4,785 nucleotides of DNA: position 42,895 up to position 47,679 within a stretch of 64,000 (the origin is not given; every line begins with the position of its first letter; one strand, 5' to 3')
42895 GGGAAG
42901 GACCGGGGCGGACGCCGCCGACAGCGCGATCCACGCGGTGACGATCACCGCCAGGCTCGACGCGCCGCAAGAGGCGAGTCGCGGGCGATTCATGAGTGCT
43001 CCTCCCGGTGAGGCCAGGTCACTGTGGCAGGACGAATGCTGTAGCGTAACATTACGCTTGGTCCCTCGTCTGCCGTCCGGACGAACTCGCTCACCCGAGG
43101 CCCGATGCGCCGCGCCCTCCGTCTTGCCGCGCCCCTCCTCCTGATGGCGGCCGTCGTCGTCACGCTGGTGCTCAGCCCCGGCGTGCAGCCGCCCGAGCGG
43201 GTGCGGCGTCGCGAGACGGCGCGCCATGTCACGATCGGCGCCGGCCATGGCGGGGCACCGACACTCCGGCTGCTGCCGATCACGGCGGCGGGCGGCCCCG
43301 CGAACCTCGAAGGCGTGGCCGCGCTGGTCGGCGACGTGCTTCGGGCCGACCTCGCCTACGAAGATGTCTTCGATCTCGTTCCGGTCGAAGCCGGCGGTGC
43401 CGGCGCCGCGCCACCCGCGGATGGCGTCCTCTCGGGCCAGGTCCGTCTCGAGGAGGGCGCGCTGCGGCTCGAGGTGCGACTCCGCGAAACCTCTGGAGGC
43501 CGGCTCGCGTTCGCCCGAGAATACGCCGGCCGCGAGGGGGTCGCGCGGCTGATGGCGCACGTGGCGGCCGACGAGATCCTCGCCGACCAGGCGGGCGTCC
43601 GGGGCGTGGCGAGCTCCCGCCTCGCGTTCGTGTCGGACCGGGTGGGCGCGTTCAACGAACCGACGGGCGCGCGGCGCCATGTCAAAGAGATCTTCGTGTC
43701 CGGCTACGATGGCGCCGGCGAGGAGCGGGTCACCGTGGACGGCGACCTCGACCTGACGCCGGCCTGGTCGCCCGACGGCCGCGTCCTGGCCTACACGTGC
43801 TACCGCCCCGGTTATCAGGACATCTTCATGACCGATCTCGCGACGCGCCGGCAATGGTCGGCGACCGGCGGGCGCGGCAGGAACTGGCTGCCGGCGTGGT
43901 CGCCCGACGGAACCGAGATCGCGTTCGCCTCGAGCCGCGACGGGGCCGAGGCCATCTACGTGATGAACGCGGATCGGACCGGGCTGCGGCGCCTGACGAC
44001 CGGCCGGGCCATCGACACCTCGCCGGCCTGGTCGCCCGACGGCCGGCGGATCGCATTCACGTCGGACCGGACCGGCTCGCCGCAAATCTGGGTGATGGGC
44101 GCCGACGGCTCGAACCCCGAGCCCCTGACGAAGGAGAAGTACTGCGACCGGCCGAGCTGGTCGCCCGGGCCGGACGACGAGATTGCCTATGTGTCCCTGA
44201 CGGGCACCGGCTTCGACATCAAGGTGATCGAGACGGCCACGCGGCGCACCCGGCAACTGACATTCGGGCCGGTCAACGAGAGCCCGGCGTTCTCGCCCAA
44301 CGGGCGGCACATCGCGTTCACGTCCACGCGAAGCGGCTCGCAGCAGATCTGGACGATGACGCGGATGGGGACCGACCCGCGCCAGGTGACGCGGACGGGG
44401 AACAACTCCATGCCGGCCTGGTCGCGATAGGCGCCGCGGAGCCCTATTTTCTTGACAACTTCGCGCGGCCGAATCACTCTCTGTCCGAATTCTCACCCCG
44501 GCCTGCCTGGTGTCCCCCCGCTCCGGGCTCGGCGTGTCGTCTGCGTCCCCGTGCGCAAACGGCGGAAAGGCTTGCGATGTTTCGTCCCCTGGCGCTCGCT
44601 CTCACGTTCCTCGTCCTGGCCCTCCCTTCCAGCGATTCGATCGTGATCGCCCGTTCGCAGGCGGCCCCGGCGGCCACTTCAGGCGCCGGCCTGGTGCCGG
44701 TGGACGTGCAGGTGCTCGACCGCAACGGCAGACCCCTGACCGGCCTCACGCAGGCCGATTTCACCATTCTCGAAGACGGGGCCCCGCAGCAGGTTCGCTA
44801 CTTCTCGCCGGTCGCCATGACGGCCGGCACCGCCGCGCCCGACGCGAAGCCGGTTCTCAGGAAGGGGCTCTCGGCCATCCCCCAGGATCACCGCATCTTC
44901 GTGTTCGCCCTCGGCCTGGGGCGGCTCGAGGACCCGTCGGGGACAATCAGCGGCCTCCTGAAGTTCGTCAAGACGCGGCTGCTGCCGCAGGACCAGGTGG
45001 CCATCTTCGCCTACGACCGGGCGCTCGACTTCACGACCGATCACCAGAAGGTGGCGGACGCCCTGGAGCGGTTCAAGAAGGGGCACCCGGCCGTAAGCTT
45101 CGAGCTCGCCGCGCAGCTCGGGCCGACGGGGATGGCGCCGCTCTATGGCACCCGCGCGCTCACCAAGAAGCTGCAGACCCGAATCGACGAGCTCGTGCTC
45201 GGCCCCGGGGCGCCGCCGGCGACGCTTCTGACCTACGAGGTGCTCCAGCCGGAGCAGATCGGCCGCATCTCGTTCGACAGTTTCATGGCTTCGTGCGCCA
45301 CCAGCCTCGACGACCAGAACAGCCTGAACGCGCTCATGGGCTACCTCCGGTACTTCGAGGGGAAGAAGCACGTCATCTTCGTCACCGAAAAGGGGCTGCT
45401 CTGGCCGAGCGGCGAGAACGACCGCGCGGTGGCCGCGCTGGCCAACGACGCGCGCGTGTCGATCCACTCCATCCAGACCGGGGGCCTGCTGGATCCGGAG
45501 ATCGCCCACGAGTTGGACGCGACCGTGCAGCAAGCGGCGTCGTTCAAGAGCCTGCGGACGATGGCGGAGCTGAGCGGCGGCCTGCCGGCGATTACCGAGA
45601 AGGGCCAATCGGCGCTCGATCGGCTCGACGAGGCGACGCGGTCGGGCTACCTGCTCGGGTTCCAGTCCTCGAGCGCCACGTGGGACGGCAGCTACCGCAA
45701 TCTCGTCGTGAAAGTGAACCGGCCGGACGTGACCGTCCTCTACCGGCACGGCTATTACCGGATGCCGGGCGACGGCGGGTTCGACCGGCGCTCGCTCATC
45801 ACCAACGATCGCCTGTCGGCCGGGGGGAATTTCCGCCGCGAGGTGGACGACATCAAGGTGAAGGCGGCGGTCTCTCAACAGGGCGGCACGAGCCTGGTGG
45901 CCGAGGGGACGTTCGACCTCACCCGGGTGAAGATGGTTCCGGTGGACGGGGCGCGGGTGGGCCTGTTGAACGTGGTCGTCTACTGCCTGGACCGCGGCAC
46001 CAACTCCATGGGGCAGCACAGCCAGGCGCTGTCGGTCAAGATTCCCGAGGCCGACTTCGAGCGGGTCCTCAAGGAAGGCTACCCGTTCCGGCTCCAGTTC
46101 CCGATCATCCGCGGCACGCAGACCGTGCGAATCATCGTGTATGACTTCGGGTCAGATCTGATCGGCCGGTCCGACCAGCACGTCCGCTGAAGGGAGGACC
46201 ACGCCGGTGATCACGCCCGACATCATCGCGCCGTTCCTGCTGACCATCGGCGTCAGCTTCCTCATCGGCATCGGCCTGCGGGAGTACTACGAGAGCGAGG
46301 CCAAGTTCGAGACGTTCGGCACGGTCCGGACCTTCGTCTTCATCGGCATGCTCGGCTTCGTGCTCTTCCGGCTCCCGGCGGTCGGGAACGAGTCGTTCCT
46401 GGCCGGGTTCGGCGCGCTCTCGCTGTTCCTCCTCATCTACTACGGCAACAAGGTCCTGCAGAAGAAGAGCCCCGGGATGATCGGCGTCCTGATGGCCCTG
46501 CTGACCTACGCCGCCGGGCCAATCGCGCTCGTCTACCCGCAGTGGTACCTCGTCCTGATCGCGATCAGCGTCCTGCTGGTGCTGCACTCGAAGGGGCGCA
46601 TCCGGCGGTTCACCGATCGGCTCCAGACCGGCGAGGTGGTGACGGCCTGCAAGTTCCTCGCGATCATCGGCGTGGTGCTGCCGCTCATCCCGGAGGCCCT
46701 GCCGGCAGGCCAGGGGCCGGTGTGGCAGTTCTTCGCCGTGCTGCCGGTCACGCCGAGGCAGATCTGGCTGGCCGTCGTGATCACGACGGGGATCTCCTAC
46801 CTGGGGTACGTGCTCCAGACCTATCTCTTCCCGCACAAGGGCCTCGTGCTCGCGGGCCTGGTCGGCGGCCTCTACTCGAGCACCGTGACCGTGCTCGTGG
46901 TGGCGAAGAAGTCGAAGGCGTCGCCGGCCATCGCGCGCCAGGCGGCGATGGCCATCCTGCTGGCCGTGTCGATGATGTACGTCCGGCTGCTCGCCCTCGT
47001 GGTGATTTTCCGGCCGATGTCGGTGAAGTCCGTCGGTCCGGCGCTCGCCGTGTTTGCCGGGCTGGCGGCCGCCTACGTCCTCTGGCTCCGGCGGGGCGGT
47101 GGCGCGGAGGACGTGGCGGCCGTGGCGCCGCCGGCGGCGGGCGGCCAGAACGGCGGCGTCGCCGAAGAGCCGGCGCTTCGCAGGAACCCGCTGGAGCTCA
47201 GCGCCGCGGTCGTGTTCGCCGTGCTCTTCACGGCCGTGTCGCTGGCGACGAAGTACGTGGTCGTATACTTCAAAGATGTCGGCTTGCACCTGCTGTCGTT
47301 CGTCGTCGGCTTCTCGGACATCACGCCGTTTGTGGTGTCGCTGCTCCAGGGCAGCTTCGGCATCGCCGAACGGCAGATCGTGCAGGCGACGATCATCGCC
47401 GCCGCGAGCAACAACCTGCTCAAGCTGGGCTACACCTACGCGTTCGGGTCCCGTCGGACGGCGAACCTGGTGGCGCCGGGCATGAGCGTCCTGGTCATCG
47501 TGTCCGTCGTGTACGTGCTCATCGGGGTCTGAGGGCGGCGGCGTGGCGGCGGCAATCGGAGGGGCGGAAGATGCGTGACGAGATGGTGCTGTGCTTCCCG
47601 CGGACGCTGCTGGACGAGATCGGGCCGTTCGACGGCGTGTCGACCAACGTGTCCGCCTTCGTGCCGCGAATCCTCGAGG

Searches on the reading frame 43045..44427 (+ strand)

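Call 88: search_protein_families(library=pfam, proteins=[window:43045-44427:+], max_evalue=0.00001)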
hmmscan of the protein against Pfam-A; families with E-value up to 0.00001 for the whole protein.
window:43045-44427:+ (461 aa): 4 families
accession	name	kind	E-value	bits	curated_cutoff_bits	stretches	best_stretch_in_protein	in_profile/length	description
PF07676.18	PD40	-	1.4e-38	130.5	20.9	2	314-350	1-38/38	WD40-like Beta Propeller Repeat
PF00930.27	DPPIV_N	-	4.2e-08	32.7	22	0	258-320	23-81/354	Dipeptidyl peptidase IV (DPP IV) N-terminal region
PF10647.15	Gmad1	-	7e-08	33.1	20.5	0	325-374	26-74/251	Lipoprotein LpqB beta-propeller domain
PF25174.1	Beta-prop_THOC3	-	7.1e-07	28.9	305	0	240-349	53-156/272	THOC3 beta-propeller domain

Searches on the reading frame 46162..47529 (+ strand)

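Call 88: search_protein_families(library=pfam, proteins=[window:46162-47529:+], max_evalue=0.00001)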
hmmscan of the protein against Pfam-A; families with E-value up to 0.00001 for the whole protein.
window:46162-47529:+ (456 aa): 1 family
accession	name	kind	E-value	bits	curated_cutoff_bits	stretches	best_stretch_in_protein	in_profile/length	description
PF13194.11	DUF4010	-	1.8e-46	159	30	1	206-429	1-210/210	Domain of unknown function (DUF4010)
